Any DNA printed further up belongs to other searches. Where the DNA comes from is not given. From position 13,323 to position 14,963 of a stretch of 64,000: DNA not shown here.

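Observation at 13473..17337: Candidate porin-cytochrome extracellular electron transfer module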

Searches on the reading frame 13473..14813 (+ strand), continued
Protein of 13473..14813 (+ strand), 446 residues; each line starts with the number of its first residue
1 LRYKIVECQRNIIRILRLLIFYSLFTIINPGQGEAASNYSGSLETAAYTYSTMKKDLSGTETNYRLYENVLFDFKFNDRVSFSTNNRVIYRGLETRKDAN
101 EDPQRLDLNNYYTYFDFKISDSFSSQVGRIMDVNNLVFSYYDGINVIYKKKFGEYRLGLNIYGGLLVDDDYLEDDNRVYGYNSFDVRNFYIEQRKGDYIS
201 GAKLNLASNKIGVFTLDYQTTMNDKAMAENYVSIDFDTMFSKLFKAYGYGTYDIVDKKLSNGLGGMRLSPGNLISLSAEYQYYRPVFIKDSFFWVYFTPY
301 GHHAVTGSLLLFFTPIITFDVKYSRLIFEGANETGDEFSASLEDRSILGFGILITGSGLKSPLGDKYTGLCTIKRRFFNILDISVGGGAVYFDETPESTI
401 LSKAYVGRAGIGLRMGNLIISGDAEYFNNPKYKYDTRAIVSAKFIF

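Call 50: list_cluster_members(proteins=[P0048, P0049, P0050, P0053, P0058, P0059, P0060, P0061, P0062, P0044])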
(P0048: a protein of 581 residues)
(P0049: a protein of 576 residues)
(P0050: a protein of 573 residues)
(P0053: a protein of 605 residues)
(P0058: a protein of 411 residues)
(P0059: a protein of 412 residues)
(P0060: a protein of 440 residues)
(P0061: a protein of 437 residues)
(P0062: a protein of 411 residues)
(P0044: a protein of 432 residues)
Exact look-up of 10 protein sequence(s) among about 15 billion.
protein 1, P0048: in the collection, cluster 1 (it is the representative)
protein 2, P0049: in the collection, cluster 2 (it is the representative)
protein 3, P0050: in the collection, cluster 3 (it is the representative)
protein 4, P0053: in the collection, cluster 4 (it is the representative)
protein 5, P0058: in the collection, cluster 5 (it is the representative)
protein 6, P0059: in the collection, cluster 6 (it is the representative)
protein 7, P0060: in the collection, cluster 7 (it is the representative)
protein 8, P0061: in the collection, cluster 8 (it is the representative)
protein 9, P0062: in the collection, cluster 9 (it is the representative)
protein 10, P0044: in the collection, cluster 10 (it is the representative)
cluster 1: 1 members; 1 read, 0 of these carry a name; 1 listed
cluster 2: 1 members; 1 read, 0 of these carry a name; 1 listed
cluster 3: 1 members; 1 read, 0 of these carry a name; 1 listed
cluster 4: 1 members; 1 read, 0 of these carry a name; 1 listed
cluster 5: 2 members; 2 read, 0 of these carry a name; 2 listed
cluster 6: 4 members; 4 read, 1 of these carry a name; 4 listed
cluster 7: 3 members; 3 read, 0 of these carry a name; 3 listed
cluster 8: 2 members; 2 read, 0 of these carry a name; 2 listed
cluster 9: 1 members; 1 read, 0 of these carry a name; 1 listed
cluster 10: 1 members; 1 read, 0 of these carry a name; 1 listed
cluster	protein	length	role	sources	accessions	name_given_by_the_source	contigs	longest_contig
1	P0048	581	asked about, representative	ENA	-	-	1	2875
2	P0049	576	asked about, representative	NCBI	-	-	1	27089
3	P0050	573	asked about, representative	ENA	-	-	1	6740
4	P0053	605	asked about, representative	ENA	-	-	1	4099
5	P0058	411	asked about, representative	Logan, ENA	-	-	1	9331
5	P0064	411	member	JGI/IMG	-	-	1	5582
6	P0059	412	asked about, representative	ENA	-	-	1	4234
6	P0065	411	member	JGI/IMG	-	hypothetical protein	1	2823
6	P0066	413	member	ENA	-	-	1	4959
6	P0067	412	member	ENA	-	-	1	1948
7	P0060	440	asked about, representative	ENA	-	-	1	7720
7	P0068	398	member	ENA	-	-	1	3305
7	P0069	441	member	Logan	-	-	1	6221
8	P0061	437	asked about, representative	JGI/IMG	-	-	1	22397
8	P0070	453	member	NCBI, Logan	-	-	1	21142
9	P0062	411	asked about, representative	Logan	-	-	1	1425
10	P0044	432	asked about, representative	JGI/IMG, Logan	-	-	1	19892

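Call 52: find_encoding_contigs(protein=P0049, flank=6000, max_places=1)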
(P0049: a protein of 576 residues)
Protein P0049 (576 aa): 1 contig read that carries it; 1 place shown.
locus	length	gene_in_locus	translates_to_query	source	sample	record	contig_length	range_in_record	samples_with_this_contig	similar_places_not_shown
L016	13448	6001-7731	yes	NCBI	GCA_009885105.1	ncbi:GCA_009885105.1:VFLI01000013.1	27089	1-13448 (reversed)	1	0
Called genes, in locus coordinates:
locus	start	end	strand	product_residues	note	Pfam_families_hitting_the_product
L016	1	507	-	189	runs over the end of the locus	PF00578:AhpC-TSA, PF08534:Redoxin, PF00085:Thioredoxin (faint), PF13905:Thioredoxin_8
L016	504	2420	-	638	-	PF01578:Cytochrom_C_asm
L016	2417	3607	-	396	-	PF05140:ResB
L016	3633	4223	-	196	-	-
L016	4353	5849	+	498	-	PF28307:LA_1883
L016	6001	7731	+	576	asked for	-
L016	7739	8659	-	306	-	-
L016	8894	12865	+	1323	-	PF14522:Cytochrome_C7 (faint), PF14537:Cytochrom_c3_2 (faint), PF22113:Mtrc-MtrF_II-IV_dom (weak), PF09698:GSu_C4xC__C2xCH (weak)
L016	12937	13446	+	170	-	?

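Call 53: find_encoding_contigs(protein=P0044, flank=6000, max_places=1)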
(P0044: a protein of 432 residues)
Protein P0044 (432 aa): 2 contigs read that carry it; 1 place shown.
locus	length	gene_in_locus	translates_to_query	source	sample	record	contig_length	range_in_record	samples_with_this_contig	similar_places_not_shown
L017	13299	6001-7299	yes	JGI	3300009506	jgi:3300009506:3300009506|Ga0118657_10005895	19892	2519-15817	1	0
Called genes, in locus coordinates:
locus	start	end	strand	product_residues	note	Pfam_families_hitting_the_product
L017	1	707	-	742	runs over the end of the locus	PF03971:IDH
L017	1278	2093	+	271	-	-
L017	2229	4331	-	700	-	PF03190:Thioredox_DsbH, PF13899:Thioredoxin_7, PF03663:Glyco_hydro_76 (faint)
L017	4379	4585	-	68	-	-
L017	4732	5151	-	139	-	-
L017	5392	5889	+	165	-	-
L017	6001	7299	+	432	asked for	-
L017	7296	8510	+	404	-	PF02085:Cytochrom_CIII (faint), PF14537:Cytochrom_c3_2 (weak), PF22113:Mtrc-MtrF_II-IV_dom (faint), PF14522:Cytochrome_C7 (weak)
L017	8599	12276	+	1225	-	PF14522:Cytochrome_C7 (faint), PF22113:Mtrc-MtrF_II-IV_dom, PF09698:GSu_C4xC__C2xCH (weak)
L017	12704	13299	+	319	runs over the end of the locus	-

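Call 88: find_encoding_contigs(protein=P0061, flank=5000, max_places=1)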
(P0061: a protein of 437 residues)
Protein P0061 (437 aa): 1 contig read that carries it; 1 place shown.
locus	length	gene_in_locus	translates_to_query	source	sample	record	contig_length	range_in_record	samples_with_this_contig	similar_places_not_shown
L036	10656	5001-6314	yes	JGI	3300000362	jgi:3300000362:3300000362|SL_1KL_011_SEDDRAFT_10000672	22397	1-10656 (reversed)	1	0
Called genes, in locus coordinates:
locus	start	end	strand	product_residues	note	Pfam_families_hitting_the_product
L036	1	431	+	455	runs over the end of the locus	PF03972:MmgE_PrpD_N, PF19305:MmgE_PrpD_C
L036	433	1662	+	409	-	PF06857:ACP, PF03328:HpcH_HpaI, PF15617:C-C_Bond_Lyase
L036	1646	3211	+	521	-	PF04223:CitF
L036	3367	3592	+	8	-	-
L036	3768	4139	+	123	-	-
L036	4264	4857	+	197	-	PF14522:Cytochrome_C7 (faint), PF22113:Mtrc-MtrF_II-IV_dom (weak), PF13435:Cytochrome_C554, PF09699:Paired_CXXCH_1 (faint)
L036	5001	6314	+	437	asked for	-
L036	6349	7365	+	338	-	PF02085:Cytochrom_CIII (faint), PF14537:Cytochrom_c3_2 (faint), PF14522:Cytochrome_C7 (weak)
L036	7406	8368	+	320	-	PF14522:Cytochrome_C7 (faint), PF14537:Cytochrom_c3_2 (faint), PF09698:GSu_C4xC__C2xCH (weak)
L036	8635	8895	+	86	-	PF13370:Fer4_13, PF13459:Fer4_15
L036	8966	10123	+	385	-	PF05222:AlaDh_PNT_N, PF01262:AlaDh_PNT_C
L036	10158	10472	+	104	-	PF12769:PNTB_4TM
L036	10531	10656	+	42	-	?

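Call 89: find_encoding_contigs(protein=P0058, flank=5000, max_places=1)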
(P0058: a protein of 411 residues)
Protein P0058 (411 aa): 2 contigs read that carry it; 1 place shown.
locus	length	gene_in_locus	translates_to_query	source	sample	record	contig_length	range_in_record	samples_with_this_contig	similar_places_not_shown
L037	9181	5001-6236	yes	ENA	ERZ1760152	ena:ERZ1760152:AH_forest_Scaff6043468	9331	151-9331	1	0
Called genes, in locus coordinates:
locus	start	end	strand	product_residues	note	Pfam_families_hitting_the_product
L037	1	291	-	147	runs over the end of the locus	?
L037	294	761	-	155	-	PF00111:Fer2, PF01799:Fer2_2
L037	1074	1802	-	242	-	PF01597:GCV_H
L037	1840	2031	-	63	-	-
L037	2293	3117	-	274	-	PF00398:RrnaAD (weak), PF13489:Methyltransf_23 (weak), PF13847:Methyltransf_31 (weak), PF08241:Methyltransf_11 (weak), PF08242:Methyltransf_12 (weak), PF13649:Methyltransf_25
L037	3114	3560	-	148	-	-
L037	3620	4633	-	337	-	PF13353:Fer4_12 (weak), PF04055:Radical_SAM, PF06463:Mob_synth_C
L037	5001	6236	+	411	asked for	-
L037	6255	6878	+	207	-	-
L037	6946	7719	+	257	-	PF12838:Fer4_7 (faint), PF13187:Fer4_9 (faint), PF25160:LdpA_Fe-S-bd (faint), PF12837:Fer4_6 (faint), PF13237:Fer4_10 (faint), PF14697:Fer4_21 (weak), PF00037:Fer4 (weak), PF12797:Fer4_2 (weak)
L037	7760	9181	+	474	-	?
